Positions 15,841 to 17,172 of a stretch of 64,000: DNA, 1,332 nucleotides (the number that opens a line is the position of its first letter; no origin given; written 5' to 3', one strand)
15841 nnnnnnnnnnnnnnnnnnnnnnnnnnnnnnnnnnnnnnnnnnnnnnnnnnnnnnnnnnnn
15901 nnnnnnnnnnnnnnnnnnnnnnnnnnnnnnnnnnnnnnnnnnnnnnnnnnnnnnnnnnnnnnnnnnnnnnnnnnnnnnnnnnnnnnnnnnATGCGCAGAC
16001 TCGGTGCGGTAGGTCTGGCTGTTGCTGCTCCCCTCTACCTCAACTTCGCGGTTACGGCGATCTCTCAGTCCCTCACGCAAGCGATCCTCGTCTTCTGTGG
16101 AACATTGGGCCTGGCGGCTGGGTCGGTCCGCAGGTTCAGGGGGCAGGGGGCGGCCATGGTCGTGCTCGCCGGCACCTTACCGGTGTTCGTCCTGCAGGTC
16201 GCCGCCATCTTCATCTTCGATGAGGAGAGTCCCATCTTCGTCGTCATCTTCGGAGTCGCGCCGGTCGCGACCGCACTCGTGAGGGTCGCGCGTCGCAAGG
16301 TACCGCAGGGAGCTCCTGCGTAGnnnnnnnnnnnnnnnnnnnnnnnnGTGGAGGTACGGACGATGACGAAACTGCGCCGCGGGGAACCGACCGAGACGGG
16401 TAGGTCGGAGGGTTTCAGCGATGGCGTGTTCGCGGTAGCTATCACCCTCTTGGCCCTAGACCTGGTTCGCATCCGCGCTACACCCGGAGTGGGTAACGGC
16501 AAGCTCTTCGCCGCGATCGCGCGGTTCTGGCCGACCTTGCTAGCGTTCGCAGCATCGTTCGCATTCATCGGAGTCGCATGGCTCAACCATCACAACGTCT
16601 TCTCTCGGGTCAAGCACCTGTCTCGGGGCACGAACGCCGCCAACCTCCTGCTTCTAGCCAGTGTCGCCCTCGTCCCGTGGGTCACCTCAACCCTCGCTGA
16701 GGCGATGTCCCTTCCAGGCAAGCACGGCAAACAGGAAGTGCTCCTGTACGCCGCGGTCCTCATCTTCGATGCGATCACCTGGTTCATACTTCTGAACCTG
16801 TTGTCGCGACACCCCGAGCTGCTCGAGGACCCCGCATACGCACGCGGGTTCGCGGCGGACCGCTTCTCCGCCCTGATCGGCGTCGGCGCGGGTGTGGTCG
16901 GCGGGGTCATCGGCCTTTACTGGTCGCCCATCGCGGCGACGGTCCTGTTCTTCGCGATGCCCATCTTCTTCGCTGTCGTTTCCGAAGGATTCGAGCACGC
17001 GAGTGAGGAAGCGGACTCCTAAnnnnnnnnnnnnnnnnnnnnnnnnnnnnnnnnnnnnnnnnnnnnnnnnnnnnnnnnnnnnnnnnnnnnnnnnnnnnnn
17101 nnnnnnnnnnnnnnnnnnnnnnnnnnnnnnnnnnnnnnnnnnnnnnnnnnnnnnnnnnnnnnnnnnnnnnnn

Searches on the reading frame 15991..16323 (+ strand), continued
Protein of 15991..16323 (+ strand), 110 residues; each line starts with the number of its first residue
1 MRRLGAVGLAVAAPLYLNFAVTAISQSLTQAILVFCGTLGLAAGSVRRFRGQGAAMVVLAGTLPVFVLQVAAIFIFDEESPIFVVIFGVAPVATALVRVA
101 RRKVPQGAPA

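Call 77: search_protein_families(library=pfam, alignment_id=A4, max_evalue=1)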
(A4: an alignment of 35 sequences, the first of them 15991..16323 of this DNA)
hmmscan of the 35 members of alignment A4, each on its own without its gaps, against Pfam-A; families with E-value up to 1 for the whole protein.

A. member 1, window:15991-16323:+ (110 aa): 0 families

B. families by the number of members that match (of 35 scanned): 36 families (the first 25 are shown)
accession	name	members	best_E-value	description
PF07695.17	7TMR-DISM_7TM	10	0.0034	7TM diverse intracellular signalling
PF24709.1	DUF7670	2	0.0026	Domain of unknown function (DUF7670)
PF18181.6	SLATT_1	2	0.015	SMODS and SLOG-associating 2TM effector domain 1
PF07758.16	DUF1614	2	0.018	Protein of unknown function (DUF1614)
PF06549.17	DUF1118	2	0.069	Protein of unknown function (DUF1118)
PF03203.19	MerC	2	0.076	MerC mercury resistance protein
PF11992.13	TgpA_N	2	0.12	TgpA N-terminal domain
PF09843.14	DUF2070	2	0.19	Predicted membrane protein (DUF2070)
PF07332.16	Phage_holin_3_6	2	0.39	Putative Actinobacterial Holin-X, holin superfamily III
PF19053.6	EccD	1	0.00048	EccD-like transmembrane domain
PF13347.12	MFS_2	1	0.021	MFS/sugar transport protein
PF02694.21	UPF0060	1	0.044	Uncharacterised BCR, YnfA/UPF0060 family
PF07185.16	DUF1404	1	0.048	Protein of unknown function (DUF1404)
PF06170.17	DUF983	1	0.051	Protein of unknown function (DUF983)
PF12750.12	Maff2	1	0.064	Maff2 family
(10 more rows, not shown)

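Call 83: search_protein_families(library=pfam, proteins=[L093:6734-7447:+, L093:7571-8047:-, L094:3508-4110:-, L094:9497-10066:-, L094:5625-6008:+, L094:6493-7053:+], max_evalue=0.01)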
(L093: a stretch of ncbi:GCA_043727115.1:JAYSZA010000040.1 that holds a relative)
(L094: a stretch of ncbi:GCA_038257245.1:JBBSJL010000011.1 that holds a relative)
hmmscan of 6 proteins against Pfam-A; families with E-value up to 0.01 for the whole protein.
L093:6734-7447:+ (237 aa): 0 families

L093:7571-8047:- (158 aa): 0 families

L094:3508-4110:- (200 aa): 1 family
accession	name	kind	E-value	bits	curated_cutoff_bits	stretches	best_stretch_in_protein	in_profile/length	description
PF00156.33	Pribosyltran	-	9.2e-05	22.2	26.3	1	53-131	20-97/158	Phosphoribosyl transferase domain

L094:9497-10066:- (189 aa): 0 families

L094:5625-6008:+ (127 aa): 0 families

L094:6493-7053:+ (186 aa): 1 family
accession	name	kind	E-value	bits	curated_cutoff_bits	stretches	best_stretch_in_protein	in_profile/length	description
PF13539.11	Peptidase_M15_4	-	3.1e-19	69.7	25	1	109-183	3-70/70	D-alanyl-D-alanine carboxypeptidase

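Call 86: search_protein_families(library=ncbifam, alignment_id=A4, max_evalue=1)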
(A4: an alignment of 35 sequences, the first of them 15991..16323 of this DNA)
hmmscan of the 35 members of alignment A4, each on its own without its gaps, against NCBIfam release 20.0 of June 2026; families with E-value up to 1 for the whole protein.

A. member 1, window:15991-16323:+ (110 aa): 1 family
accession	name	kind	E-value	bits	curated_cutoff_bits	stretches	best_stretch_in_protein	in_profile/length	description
NF040963.1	MamI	equivalog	0.22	11.4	80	0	20-47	24-53/69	magnetosome protein MamI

B. families by the number of members that match (of 35 scanned): 37 families (the first 25 are shown)
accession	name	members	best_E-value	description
NF002586.0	PRK02237.1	2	0.004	YnfA family protein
NF038216.1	ABZJ_00895_fam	2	0.0058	ABZJ_00895 family protein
NF033784.1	transport_merC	2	0.055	organomercurial transporter MerC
TIGR01167.1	LPXTG_anchor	2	0.23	LPXTG cell wall anchor domain-containing protein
NF006752.0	PRK09272.1-5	1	0.0019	hypothetical protein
NF009955.0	PRK13421.1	1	0.0077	F0F1 ATP synthase subunit A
NF053826.1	PrePilPeptEppA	1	0.014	prepilin peptidase EppA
NF007787.0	PRK10478.1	1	0.016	PTS fructose transporter subunit EIIC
NF010228.0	PRK13682.1-3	1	0.017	hypothetical protein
TIGR01937.1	nqrB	1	0.017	NADH:ubiquinone reductase (Na(+)-transporting) subunit B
NF009300.0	PRK12657.1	1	0.024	putative monovalent cation/H+ antiporter subunit F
NF047566.1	SE1626_fam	1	0.024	SE1626 family protein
NF052499.1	MnslTaseMT1671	1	0.025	mannosyltransferase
NF004380.0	PRK05740.2-6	1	0.033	preprotein translocase subunit SecE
NF003756.0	PRK05349.1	1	0.049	NADH:ubiquinone reductase (Na(+)-transporting) subunit B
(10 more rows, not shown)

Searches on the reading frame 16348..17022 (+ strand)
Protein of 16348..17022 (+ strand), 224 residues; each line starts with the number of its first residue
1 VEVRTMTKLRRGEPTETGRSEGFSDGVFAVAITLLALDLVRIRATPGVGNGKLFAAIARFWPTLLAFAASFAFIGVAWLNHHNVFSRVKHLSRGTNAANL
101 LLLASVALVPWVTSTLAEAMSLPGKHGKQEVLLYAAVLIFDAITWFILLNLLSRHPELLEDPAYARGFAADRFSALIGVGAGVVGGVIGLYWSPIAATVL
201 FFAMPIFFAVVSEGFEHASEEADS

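Call 6: search_protein_families(library=pfam, proteins=[window:16348-17022:+], max_evalue=0.1)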
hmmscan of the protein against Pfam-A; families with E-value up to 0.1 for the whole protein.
window:16348-17022:+ (224 aa): 1 family
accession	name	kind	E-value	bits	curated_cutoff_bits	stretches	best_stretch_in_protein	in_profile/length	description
PF06736.16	TMEM175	-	3.7e-24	85.5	25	1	19-110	1-88/88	Endosomal/lysosomal potassium channel TMEM175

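Call 7: search_protein_families(library=ncbifam, proteins=[window:16348-17022:+], max_evalue=0.1)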
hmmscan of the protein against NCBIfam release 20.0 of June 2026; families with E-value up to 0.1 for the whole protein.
window:16348-17022:+ (224 aa): 0 families

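Call 49: list_cluster_members(proteins=[P0001, P0003, window:16348-17022:+, window:16363-17022:+])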
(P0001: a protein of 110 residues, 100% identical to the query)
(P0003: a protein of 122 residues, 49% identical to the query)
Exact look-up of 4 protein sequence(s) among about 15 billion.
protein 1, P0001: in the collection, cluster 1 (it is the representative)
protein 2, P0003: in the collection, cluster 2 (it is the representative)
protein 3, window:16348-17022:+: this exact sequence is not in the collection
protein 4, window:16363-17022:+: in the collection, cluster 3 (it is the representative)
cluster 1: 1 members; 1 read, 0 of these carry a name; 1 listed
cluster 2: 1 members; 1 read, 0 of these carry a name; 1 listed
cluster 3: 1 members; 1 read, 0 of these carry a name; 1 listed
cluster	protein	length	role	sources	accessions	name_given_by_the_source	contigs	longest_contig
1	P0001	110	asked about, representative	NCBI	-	-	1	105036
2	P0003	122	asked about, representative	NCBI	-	-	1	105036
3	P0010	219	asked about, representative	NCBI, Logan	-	-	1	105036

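Call 51: find_related_loci(query=window:16363-17022:+, collection=genome_contigs, flank=4000)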
Query window:16363-17022:+ (219 aa) in genome_contigs; peptide patterns used: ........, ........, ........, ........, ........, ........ (x = any residue, [..] = any of these).
471 stretches matched a pattern; 95 encode a relative of the query (tblastn E <= 1e-3); the best 80 are kept; 80 distinct loci.
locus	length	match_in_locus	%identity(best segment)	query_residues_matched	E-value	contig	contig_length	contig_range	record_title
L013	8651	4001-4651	71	3-219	3e-92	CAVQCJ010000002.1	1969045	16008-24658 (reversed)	MAG: uncultured Actinomycetota bacterium isolate MFD02134.bin.2.237 genome assembly, contig: contig_14953, whole genome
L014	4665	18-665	65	3-218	5e-85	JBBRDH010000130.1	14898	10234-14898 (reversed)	MAG: Mycobacteriales bacterium isolate Co_metawrap_2442 Cmw_2442_k141_26083051_length_14898_cov_9.0000, whole genome sho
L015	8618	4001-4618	32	3-211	5e-25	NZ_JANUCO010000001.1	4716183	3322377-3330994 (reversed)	Chryseobacterium ginsenosidimutans strain THG 15 Ga0417196_01, whole genome shotgun sequence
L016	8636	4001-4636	36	5-217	1e-24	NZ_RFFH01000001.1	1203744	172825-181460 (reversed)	Nocardia stercoris strain NEAU-LL90 Scaffold1, whole genome shotgun sequence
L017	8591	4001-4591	34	11-212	3e-24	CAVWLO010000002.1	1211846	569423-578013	MAG: uncultured Acidimicrobiaceae bacterium isolate MFD09286.bin.2.1 genome assembly, contig: contig_18629, whole genome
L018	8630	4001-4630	32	2-214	5e-24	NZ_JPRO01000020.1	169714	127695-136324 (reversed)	Chryseobacterium luteum strain DSM 18605 Contig20, whole genome shotgun sequence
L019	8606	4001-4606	32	11-215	9e-24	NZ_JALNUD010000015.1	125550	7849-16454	Chryseobacterium sp. GM_Chr_2 iso00_35_15, whole genome shotgun sequence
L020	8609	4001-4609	32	11-216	2e-22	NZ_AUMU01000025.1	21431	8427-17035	Chryseobacterium gregarium DSM 19109 H561DRAFT_scaffold00024.24_C, whole genome shotgun sequence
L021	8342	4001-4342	46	14-131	3e-22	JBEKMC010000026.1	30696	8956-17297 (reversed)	MAG: Acidimicrobiales bacterium isolate SPRUCE 385 SPRUCE_385_26, whole genome shotgun sequence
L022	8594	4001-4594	32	11-211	6e-22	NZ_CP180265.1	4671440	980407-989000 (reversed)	Chryseobacterium sp. MMS23-Vi53 chromosome, complete genome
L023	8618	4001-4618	31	11-219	6e-22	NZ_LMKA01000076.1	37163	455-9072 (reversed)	Chryseobacterium sp. Leaf201 contig_37, whole genome shotgun sequence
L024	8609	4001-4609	32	11-216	7e-22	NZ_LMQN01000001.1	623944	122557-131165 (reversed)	Chryseobacterium sp. Leaf405 contig_1, whole genome shotgun sequence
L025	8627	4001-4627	31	5-216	3e-21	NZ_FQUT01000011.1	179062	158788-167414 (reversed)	Chryseobacterium arachidis strain DSM 27619, whole genome shotgun sequence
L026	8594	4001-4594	32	11-211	3e-21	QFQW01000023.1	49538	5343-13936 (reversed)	MAG: Chryseobacterium sp. isolate S2_003_000_R2_7 S2_003_000_R2_scaffold_717, whole genome shotgun sequence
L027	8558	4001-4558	37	11-203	4e-21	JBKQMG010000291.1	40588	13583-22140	MAG: Streptosporangiaceae bacterium isolate CRr3G3H3I__bin_97 CRr3G3H3I_000000333363, whole genome shotgun sequence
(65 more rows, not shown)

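Call 82: search_solved_structures(query=window:16363-17022:+, max_evalue=0.01, show_alignments=2)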
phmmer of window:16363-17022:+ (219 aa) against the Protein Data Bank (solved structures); distinct sequences matched with E-value up to 0.01: 2.
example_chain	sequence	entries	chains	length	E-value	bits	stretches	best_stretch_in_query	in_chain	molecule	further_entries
5vre_A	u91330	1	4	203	6.1e-20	75.3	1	7-205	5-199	Putative integral membrane protein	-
6w8n_A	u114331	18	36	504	6.6e-16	62.1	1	8-106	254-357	Endosomal/lysosomal potassium channel TMEM175 | Endosomal/lysosomal proton channel TMEM175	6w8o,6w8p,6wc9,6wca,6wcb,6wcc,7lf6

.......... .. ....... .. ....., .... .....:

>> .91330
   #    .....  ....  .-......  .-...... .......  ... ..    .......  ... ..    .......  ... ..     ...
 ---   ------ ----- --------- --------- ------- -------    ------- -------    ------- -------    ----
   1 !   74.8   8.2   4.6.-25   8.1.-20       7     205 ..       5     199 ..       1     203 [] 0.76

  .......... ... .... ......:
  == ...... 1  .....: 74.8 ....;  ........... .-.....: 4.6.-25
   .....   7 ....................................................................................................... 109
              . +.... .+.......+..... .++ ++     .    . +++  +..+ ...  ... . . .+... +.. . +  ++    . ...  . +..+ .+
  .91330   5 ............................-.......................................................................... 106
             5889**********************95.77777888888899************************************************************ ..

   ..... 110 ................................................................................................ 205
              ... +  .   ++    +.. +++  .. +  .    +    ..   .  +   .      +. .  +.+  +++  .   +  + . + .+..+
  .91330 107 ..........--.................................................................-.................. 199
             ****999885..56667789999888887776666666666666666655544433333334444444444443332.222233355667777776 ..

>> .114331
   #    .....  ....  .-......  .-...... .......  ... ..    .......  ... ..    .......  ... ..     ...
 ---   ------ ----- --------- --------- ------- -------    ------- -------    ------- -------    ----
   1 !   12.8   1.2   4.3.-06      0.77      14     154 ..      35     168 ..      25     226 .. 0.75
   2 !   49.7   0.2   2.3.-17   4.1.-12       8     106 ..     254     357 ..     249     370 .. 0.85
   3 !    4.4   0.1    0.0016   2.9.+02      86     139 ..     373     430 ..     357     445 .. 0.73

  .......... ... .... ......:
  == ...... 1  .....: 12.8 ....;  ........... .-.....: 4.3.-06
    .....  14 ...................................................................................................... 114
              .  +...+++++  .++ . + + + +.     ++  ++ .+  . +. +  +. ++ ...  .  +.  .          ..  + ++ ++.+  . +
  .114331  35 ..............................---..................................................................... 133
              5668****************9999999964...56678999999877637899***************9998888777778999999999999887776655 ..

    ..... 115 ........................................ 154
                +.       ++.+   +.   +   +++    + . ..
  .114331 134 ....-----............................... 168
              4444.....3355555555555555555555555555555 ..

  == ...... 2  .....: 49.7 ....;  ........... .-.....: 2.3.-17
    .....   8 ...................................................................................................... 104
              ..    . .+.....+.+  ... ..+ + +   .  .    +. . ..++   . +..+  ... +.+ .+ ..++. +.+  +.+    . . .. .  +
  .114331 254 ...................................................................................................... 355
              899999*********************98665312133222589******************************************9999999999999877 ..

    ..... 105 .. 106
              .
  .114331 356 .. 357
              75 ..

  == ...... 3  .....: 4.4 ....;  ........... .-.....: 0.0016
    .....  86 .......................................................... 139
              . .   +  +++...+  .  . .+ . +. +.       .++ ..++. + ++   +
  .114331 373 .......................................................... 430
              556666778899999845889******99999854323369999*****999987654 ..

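Call 83: search_protein_families(library=pfam, proteins=[L013:3571-3918:+, L013:3068-3517:+, L013:4672-5343:+], max_evalue=0.01)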
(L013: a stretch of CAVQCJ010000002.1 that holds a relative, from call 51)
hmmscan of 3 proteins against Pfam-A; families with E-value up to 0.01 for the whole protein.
L013:3571-3918:+ (115 aa): 3 families
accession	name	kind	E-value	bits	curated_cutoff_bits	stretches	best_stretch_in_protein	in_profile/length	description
PF00903.31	Glyoxalase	-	1.2e-12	48.7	20.6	1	10-109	7-119/121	Glyoxalase/Bleomycin resistance protein/Dioxygenase superfamily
PF18029.7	Glyoxalase_6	-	1.1e-06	29.7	23.6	1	13-109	7-103/106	Glyoxalase-like domain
PF12681.13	Glyoxalase_2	-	0.00073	19.9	30.1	1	15-112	11-114/118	Glyoxalase-like domain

L013:3068-3517:+ (149 aa): 1 family
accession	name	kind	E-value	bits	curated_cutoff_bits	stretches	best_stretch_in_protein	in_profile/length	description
PF08818.16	DUF1801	-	0.0011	19.8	27.2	1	57-97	2-42/85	Domain of unknown function (DU1801)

L013:4672-5343:+ (223 aa): 0 families
